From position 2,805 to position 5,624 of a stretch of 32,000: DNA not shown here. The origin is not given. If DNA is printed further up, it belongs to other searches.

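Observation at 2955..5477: Clostripain-type (C11) cysteine peptidase mounted on a membrane-anchored coiled-coil stalk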

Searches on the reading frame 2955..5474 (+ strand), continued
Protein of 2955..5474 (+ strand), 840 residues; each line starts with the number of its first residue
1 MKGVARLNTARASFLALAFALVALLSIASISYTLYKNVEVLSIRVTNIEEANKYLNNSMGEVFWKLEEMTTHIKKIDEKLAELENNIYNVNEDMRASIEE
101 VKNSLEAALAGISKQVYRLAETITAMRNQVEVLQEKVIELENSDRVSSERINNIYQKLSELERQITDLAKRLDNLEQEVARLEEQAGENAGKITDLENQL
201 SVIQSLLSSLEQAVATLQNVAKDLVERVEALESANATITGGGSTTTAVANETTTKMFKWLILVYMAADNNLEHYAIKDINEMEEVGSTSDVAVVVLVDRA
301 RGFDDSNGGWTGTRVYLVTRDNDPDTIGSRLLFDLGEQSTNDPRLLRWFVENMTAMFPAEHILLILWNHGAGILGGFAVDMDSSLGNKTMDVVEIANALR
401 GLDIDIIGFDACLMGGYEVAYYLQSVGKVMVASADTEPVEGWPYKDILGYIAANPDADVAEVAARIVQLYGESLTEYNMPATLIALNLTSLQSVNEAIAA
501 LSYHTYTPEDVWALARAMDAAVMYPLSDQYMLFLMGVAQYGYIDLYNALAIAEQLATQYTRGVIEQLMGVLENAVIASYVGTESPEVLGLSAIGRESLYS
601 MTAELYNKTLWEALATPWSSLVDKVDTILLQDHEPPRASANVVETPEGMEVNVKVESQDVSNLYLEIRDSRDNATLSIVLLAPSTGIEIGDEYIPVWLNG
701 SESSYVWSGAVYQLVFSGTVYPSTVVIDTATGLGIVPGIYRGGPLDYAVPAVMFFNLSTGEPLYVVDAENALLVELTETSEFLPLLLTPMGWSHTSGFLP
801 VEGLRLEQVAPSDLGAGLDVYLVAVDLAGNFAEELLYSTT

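Call 7: list_cluster_members(proteins=[window:2955-5474:+, window:724-1257:+, window:6309-6827:+])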
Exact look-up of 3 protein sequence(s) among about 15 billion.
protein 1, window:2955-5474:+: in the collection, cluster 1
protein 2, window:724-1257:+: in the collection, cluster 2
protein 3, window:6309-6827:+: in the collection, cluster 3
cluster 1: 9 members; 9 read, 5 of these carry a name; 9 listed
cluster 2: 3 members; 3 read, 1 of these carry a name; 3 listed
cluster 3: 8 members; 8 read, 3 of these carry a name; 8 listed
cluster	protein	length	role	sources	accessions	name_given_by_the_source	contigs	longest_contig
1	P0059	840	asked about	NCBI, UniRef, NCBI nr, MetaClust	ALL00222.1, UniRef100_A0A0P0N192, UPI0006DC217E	hypothetical protein Pyrde_0172 [Pyrodictium delaneyi] | Peptidase C11 clostripain n=1 Tax=Pyrodictium delaneyi TaxID=1273541 ... | status=active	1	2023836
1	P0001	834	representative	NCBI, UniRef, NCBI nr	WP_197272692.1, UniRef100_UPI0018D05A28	clostripain-related cysteine peptidase [Pyrodictium delaneyi] | clostripain-related cysteine peptidase n=1 Tax=Pyrodictium delaneyi TaxID=1273541 ...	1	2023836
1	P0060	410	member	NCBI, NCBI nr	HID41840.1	MAG TPA: hypothetical protein EYP33_06775, partial [Pyrodictium sp.] | hypothetical protein [Pyrodictium sp.]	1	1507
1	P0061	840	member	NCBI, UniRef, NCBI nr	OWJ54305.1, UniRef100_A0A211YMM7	hypothetical protein Pdsh_07410 [Pyrodictium delaneyi] | Peptidase C11 clostripain n=1 Tax=Pyrodictium delaneyi TaxID=1273541 ...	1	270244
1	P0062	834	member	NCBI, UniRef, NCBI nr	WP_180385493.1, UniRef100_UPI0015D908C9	clostripain-related cysteine peptidase [Pyrodictium delaneyi] | clostripain-related cysteine peptidase n=1 Tax=Pyrodictium delaneyi TaxID=1273541 ...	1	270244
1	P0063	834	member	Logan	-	-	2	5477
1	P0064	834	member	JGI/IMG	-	-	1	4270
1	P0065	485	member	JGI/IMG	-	-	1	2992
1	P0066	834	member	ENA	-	-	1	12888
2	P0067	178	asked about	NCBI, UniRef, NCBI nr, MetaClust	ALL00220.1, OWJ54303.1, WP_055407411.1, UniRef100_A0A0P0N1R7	hypothetical protein Pyrde_0170 [Pyrodictium delaneyi] | Uncharacterized protein n=1 Tax=Pyrodictium delaneyi TaxID=1273541 RepID=A0A0P0N1R7_9CREN | hypothetical protein [Pyrodictium delaneyi]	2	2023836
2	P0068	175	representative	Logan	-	-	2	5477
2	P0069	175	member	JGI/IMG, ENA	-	-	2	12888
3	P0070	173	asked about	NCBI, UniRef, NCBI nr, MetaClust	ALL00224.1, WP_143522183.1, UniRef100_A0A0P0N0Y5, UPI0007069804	hypothetical protein Pyrde_0174 [Pyrodictium delaneyi] | Uncharacterized protein n=1 Tax=Pyrodictium delaneyi TaxID=1273541 RepID=A0A0P0N0Y5_9CREN | hypothetical protein [Pyrodictium delaneyi]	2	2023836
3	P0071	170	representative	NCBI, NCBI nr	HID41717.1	MAG TPA: hypothetical protein EYP33_06150 [Pyrodictium sp.] | hypothetical protein [Pyrodictium sp.]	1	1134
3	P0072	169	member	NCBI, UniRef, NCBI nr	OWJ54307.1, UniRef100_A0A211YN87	hypothetical protein Pdsh_07420 [Pyrodictium delaneyi] | Uncharacterized protein n=1 Tax=Pyrodictium delaneyi TaxID=1273541 RepID=A0A211YN87_9CREN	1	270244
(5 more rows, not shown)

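Call 27: predict_structure(alignment_id=A1)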
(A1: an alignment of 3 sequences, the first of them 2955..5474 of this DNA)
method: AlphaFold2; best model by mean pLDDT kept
length: 840 residues; sequences in the alignment: 3
mean_pLDDT: 39.1   pTM: 0.28
mean pLDDT of the five models: 39.1, 38.2, 37.0, 36.5, 33.4
residues with pLDDT >= 90: 0; 70-90: 54; 50-70: 135; < 50: 651
segments of 3 or more residues with pLDDT < 50: 1-54, 139-147, 185-188, 229-344, 356-363, 365-394, 404-737, 742-748, 755-765, 767-780, 783-840
pLDDT, mean of each block of 10 residues (from residue 1): 25 25 24 26 33 50 66 73 68 54 68 71 67 56 50 68 71 71 53 65 71 69 57 33 22 23 23 25 28 40 28 41 35 40 51 48 43 24 28 48 46 32 34 28 34 37 41 31 27 29 30 34 30 28 33 35 36 29 26 25 26 25 23 24 35 31 36 41 26 22 26 39 32 44 46 44 45 39 38 31 26 28 25 27
secondary structure, 60 per line:
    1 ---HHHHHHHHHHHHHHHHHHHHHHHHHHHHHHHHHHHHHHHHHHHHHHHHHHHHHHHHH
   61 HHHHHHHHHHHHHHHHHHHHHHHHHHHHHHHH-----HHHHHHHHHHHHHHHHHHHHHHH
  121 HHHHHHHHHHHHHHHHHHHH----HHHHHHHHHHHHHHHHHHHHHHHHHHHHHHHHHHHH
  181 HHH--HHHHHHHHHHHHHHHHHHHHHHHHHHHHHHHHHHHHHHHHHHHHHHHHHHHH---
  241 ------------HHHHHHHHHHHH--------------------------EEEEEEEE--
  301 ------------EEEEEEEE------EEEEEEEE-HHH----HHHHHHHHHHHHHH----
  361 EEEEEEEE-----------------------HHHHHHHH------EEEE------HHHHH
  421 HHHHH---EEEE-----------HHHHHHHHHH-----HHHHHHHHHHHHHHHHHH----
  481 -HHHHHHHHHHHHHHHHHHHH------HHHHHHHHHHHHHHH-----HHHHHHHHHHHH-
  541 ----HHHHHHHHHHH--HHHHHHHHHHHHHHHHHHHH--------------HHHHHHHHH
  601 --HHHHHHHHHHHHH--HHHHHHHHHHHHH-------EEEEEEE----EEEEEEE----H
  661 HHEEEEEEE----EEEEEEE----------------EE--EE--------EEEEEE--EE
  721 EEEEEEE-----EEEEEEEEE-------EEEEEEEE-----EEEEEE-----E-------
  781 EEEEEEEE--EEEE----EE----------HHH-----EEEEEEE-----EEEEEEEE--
elements in order (helices of 4 or more, strands of 3 or more residues): H4-92 H98-140 H145-183 H186-237 H253-264 E291-298 E313-320 E327-334 H343-356 E361-368 H392-399 E406-409 H416-425 E429-432 H444-453 H459-476 H482-501 H508-522 H528-539 H545-555 H558-577 H592-600 H603-615 H618-630 E638-644 E649-655 E663-669 E674-680 E711-716 E719-727 E733-741 E749-756 E762-767 E781-788 E791-794 E819-825 E831-838

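Call 34: search_protein_representatives(alignment_id=A1)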
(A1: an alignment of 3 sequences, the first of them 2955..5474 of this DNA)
Query: 3 sequences, 836 profile positions. Proteins with E-value up to 0.001 (for the whole library): 14895; up to 1e-10: 8281; up to 1e-30: 1354. The best 150 are listed.
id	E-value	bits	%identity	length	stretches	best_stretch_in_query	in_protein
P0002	0.0e+00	1783.3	-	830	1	7-836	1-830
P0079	1.0e-215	735.1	-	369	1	465-831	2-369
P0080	3.9e-103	362.7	-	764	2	252-493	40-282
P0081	2.3e-83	297.3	-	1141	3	244-493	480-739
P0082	1.2e-79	285.0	-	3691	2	250-509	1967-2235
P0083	4.5e-75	269.8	-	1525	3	222-464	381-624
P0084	8.7e-73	262.3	-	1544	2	253-472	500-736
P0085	1.1e-65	238.8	-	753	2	240-498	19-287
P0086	2.6e-65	237.5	-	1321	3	248-498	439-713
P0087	1.5e-64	235.0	-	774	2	243-445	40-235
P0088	7.3e-64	232.8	-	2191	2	254-472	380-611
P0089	1.1e-63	232.1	-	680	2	253-588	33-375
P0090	1.2e-60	222.1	-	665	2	250-490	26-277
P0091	5.9e-60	219.8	-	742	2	239-588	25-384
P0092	5.8e-59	216.5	-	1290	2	250-470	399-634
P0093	1.7e-58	215.0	-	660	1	250-675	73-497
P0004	3.5e-56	207.3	-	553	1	249-588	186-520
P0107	1.2e-52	195.6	-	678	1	249-755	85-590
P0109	1.3e-52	195.5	-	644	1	243-754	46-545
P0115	3.6e-51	190.8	-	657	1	254-761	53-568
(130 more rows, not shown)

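Call 38: find_related_loci(query=window:2955-5474:+, collection=genome_contigs, flank=6000)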
Query window:2955-5474:+ (840 aa) in genome_contigs; peptide patterns used: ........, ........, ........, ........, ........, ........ (x = any residue, [..] = any of these).
32 stretches matched a pattern; 1 encode a relative of the query (tblastn E <= 1e-3); 1 distinct loci.
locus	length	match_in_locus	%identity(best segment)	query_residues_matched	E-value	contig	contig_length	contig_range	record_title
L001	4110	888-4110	66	17-582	0e+0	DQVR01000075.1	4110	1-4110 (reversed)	MAG TPA_asm: Pyrodictium delaneyi isolate SZUA-1523 k95_101896, whole genome shotgun sequence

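Call 39: list_cluster_members(proteins=[P0085, P0005, P0003, P0004])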
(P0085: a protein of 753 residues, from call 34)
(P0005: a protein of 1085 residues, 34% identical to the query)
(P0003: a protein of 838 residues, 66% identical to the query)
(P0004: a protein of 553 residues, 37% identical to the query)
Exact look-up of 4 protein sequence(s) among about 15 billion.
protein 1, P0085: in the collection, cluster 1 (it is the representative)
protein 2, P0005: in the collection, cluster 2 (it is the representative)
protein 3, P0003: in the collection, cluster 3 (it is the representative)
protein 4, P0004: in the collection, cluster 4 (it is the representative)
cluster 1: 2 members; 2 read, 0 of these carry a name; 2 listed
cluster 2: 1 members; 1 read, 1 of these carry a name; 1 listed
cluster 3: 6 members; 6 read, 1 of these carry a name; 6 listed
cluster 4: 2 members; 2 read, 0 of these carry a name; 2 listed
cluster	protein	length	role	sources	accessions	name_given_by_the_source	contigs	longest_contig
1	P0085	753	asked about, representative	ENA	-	-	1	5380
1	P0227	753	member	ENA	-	-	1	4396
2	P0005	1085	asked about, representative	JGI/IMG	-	hypothetical protein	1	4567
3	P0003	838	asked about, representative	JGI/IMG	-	-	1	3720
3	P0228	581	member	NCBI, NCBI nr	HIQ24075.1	MAG TPA: hypothetical protein EYH50_03405, partial [Pyrodictium delaneyi] | hypothetical protein [Pyrodictium delaneyi]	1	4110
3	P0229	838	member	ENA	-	-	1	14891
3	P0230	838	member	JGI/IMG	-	-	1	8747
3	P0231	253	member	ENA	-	-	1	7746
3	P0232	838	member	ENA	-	-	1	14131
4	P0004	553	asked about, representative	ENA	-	-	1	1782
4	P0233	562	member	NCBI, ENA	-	-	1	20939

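Call 40: find_encoding_contigs(protein=P0085, flank=5000, max_places=3)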
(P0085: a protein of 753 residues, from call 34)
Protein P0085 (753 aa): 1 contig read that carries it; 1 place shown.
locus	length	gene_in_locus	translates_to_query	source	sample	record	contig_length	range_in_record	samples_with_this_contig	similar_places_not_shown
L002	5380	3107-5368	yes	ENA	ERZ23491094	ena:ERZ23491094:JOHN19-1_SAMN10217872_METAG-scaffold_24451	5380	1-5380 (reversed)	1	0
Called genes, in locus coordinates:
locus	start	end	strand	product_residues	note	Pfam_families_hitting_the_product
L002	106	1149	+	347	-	PF00890:FAD_binding_2 (faint), PF01134:GIDA (faint), PF01266:DAO (faint), PF03486:HI0933_like (faint), PF07992:Pyr_redox_2, PF12831:FAD_oxidored (weak), PF13738:Pyr_redox_3, PF00070:Pyr_redox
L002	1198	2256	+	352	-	PF04055:Radical_SAM, PF08608:Wyosine_form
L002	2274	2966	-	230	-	PF10015:ThermoDBP-RP_arch, PF20754:Thermo-DBP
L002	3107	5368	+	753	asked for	PF03415:Peptidase_C11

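Call 41: find_encoding_contigs(protein=P0002, flank=8000, max_places=3)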
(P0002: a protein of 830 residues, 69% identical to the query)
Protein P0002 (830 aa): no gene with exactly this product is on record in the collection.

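Call 44: find_encoding_contigs(protein=P0091, flank=6000, max_places=3)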
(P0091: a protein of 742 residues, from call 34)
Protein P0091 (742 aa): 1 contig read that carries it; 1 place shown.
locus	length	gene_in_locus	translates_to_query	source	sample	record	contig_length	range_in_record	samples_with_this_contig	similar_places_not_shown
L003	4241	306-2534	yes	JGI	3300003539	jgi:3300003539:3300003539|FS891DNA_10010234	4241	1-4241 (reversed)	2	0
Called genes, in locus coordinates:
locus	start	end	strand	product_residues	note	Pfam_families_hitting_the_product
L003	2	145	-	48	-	?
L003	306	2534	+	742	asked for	PF03415:Peptidase_C11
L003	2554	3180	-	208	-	PF01470:Peptidase_C15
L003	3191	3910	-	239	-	PF01904:DUF72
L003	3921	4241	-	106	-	?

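Call 45: find_encoding_contigs(protein=P0089, flank=6000, max_places=3)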
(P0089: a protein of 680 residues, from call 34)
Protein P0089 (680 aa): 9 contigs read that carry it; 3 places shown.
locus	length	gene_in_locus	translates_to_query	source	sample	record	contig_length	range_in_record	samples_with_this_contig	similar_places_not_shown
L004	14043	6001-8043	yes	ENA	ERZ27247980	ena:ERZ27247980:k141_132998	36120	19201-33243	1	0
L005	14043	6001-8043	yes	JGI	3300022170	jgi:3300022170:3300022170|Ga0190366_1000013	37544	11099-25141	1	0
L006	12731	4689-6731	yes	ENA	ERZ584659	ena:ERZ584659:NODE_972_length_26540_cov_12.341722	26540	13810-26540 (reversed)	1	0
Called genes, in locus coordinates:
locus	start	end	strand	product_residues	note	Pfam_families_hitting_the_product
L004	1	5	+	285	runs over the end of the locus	PF01937:ARMT1-like_dom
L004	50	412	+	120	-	PF03692:CxxCxxCC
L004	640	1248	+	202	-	PF12728:HTH_17, PF00239:Resolvase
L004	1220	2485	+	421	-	PF27234:MJ0013, PF07282:Cas12f1-like_TNB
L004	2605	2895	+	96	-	PF01292:Ni_hydr_CYTB (weak), PF14358:DUF4405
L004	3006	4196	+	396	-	PF03435:Sacchrp_dh_NADP, PF16653:Sacchrp_dh_C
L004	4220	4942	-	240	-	-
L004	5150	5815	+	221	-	PF22662:Csa3_N, PF01047:MarR, PF01978:TrmB, PF02082:Rrf2 (weak), PF13412:HTH_24 (weak), PF08220:HTH_DeoR (weak), PF08279:HTH_11 (weak), PF09339:HTH_IclR (weak), +1 more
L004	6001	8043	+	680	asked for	PF03415:Peptidase_C11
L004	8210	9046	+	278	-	-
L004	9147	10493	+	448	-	PF13660:DUF4147, PF05161:MOFRL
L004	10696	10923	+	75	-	-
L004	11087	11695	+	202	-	-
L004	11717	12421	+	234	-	PF00891:Methyltransf_2 (weak), PF13649:Methyltransf_25, PF13847:Methyltransf_31, PF08241:Methyltransf_11, PF08242:Methyltransf_12 (weak)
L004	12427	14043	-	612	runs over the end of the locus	PF01522:Polysacc_deac_1 (weak), PF03537:Glyco_hydro_114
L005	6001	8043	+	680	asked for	PF03415:Peptidase_C11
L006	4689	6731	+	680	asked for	PF03415:Peptidase_C11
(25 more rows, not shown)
